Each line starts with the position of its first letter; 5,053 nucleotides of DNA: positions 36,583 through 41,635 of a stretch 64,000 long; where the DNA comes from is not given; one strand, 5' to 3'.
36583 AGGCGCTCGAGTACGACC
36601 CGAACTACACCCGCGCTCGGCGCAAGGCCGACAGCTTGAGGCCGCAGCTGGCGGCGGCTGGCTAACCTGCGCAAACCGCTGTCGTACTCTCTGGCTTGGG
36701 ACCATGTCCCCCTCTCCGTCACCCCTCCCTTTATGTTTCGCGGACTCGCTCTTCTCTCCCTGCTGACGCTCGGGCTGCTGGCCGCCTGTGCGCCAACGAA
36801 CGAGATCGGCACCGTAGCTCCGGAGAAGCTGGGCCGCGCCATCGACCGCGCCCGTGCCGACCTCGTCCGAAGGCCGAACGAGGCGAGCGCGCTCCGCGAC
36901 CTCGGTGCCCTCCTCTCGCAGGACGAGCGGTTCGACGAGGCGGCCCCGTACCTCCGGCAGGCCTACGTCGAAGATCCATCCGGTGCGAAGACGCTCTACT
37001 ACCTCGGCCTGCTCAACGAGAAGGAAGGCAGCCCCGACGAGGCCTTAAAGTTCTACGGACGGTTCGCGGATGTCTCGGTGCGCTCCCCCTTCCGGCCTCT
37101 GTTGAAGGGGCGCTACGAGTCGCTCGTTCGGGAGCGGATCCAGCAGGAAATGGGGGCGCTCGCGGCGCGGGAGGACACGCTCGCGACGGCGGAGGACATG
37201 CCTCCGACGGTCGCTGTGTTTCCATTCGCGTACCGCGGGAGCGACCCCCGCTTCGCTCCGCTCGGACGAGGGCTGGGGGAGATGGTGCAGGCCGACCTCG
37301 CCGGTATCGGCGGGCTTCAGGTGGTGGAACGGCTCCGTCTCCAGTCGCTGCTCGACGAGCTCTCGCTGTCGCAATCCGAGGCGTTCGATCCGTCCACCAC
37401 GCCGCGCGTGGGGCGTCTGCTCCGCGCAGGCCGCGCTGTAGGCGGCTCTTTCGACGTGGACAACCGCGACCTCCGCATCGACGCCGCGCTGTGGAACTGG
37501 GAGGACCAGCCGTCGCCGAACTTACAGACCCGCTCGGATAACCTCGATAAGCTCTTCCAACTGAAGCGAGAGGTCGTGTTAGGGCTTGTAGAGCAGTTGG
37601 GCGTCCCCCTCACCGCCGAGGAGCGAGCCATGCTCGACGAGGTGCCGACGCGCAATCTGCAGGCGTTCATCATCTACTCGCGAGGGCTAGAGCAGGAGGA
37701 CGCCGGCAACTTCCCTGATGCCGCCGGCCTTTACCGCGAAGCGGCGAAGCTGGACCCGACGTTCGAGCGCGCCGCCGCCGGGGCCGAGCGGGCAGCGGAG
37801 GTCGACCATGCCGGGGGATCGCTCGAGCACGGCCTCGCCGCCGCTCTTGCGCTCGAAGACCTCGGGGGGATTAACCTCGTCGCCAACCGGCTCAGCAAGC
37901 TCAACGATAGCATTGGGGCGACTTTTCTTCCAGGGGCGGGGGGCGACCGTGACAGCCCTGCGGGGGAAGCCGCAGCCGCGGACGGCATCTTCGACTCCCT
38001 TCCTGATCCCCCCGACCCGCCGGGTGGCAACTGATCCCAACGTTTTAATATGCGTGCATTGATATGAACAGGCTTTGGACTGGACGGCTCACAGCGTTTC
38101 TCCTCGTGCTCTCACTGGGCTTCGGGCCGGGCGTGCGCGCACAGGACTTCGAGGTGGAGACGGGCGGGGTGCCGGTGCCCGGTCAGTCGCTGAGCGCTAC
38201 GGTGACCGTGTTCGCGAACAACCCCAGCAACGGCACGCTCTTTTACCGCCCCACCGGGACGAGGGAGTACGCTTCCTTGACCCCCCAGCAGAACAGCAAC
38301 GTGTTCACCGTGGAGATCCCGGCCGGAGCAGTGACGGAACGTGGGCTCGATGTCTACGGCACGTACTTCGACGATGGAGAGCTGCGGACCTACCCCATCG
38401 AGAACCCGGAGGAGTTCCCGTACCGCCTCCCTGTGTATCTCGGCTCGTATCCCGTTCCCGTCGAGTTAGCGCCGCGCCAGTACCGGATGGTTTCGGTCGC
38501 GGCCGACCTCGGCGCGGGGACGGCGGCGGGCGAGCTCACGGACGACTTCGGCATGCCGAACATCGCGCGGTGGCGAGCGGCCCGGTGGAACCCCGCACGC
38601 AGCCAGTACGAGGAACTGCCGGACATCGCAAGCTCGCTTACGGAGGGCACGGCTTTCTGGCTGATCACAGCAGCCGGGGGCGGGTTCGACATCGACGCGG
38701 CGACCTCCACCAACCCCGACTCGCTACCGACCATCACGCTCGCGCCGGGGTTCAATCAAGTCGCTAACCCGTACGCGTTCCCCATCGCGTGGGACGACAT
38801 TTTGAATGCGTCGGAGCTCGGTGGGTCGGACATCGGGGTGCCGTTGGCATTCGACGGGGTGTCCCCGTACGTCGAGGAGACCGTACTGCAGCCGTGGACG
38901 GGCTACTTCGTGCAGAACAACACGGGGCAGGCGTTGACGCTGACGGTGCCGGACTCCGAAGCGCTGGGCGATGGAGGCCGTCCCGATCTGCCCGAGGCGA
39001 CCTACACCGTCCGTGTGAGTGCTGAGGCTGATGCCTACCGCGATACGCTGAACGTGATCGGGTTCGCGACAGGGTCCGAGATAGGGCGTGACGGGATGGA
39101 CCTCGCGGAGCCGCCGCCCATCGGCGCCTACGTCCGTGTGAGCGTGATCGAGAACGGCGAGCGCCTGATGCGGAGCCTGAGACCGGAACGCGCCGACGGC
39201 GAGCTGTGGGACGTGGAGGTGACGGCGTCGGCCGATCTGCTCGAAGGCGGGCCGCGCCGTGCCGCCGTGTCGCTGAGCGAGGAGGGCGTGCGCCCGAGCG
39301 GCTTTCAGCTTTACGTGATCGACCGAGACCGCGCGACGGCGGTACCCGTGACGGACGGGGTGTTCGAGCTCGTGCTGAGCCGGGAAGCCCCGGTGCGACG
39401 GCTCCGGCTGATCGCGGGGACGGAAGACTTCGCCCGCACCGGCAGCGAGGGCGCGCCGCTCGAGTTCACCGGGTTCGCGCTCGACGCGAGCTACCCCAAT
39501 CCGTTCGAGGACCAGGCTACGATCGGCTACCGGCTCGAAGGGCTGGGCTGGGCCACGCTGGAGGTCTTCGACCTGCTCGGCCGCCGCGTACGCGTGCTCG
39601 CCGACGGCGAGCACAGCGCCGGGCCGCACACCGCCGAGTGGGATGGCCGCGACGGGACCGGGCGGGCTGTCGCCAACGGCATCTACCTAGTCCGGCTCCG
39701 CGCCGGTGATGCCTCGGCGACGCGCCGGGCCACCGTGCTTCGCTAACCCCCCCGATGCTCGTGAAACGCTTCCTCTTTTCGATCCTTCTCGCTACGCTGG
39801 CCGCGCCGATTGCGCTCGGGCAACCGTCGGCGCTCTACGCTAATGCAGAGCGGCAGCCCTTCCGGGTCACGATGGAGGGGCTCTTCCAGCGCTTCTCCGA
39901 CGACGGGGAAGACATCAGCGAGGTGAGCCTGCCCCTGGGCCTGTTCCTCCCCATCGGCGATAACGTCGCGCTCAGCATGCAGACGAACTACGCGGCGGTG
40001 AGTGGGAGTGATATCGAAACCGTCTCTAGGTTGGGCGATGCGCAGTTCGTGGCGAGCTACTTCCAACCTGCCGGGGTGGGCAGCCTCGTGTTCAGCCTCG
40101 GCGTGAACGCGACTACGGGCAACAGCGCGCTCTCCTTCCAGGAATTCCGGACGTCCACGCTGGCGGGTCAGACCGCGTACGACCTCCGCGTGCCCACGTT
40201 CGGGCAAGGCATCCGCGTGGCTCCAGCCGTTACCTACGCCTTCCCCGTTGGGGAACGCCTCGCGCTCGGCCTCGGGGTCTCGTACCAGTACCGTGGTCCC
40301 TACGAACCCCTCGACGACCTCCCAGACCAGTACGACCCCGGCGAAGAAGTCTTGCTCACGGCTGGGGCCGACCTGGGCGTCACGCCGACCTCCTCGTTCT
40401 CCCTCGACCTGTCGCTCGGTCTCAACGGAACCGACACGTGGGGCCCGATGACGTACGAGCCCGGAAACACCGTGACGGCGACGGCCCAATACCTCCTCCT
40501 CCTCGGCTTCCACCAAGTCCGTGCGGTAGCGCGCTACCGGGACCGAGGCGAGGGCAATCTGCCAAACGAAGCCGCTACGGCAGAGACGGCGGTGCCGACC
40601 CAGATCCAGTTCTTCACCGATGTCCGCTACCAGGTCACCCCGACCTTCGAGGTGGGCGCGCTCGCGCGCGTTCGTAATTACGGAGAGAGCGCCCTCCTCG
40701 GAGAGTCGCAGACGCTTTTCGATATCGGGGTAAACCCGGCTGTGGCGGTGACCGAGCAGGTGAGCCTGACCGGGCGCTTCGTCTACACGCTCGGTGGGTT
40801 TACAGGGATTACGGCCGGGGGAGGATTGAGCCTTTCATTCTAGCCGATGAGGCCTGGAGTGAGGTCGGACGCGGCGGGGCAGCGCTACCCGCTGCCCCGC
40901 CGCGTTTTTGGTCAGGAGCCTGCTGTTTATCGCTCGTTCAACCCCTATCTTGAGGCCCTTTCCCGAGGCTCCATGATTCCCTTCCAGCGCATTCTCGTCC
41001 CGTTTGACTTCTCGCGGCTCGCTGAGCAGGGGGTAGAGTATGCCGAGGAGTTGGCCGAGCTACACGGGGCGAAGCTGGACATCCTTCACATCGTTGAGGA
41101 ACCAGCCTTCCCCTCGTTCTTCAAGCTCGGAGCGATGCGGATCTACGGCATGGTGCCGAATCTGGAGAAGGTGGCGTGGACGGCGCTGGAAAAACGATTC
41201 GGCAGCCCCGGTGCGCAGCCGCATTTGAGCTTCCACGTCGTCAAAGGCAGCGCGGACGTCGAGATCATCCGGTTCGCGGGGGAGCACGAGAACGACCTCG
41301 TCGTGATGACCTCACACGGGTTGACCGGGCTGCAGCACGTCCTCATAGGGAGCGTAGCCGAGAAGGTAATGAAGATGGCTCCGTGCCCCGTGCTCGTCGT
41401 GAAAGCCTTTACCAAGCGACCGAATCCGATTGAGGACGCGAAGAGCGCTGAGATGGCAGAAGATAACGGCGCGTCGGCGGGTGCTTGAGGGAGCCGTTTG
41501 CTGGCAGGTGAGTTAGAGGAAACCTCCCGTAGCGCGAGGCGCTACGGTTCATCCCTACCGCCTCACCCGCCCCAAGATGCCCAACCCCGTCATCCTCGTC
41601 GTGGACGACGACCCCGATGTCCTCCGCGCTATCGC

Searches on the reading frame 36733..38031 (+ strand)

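Call 11: search_protein_families(library=pfam, proteins=[window:36733-38031:+], max_evalue=0.001)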
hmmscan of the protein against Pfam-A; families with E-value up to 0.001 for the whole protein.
window:36733-38031:+ (433 aa): 8 families
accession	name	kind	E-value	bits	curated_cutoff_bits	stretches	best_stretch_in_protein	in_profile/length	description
PF07719.23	TPR_2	-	1.5e-11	43.9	27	0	313-343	3-33/34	Tetratricopeptide repeat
PF00515.34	TPR_1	-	1.5e-10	40.8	27.8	0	315-344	5-34/34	Tetratricopeptide repeat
PF13424.12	TPR_12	-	7.2e-08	33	30.1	1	35-78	28-72/77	Tetratricopeptide repeat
PF13432.12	TPR_16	-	2.6e-07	31.4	32.7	1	58-108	4-54/65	Tetratricopeptide repeat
PF13428.12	TPR_14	-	3.9e-07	30.5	23.5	0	53-92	3-42/44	Tetratricopeptide repeat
PF13176.12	TPR_7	-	5.5e-05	23.4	27.9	0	53-82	1-32/36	Tetratricopeptide repeat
PF14559.12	TPR_19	-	7.1e-05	23.5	25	0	63-108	3-48/68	Tetratricopeptide repeat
PF13431.12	TPR_17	-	0.00061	20.3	24.4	0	75-105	3-33/34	Tetratricopeptide repeat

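Call 83: search_protein_families(library=pfam, proteins=[window:36733-38031:+], max_evalue=0.001)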
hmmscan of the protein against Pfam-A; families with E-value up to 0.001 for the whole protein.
window:36733-38031:+ (433 aa): 8 families
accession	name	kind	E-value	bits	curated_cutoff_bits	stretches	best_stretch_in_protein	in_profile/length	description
PF07719.23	TPR_2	-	1.5e-11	43.9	27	0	313-343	3-33/34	Tetratricopeptide repeat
PF00515.34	TPR_1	-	1.5e-10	40.8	27.8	0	315-344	5-34/34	Tetratricopeptide repeat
PF13424.12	TPR_12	-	7.2e-08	33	30.1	1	35-78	28-72/77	Tetratricopeptide repeat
PF13432.12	TPR_16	-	2.6e-07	31.4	32.7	1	58-108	4-54/65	Tetratricopeptide repeat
PF13428.12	TPR_14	-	3.9e-07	30.5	23.5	0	53-92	3-42/44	Tetratricopeptide repeat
PF13176.12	TPR_7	-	5.5e-05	23.4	27.9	0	53-82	1-32/36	Tetratricopeptide repeat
PF14559.12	TPR_19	-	7.1e-05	23.5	25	0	63-108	3-48/68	Tetratricopeptide repeat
PF13431.12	TPR_17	-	0.00061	20.3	24.4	0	75-105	3-33/34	Tetratricopeptide repeat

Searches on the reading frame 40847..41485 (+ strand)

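Call 12: search_protein_families(library=pfam, proteins=[window:40847-41485:+], max_evalue=0.001)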
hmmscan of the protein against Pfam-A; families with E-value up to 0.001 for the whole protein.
window:40847-41485:+ (213 aa): 1 family
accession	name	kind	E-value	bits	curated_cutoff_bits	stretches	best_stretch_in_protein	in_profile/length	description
PF00582.32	Usp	-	9.5e-32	110.9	24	1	46-186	2-141/141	Universal stress protein family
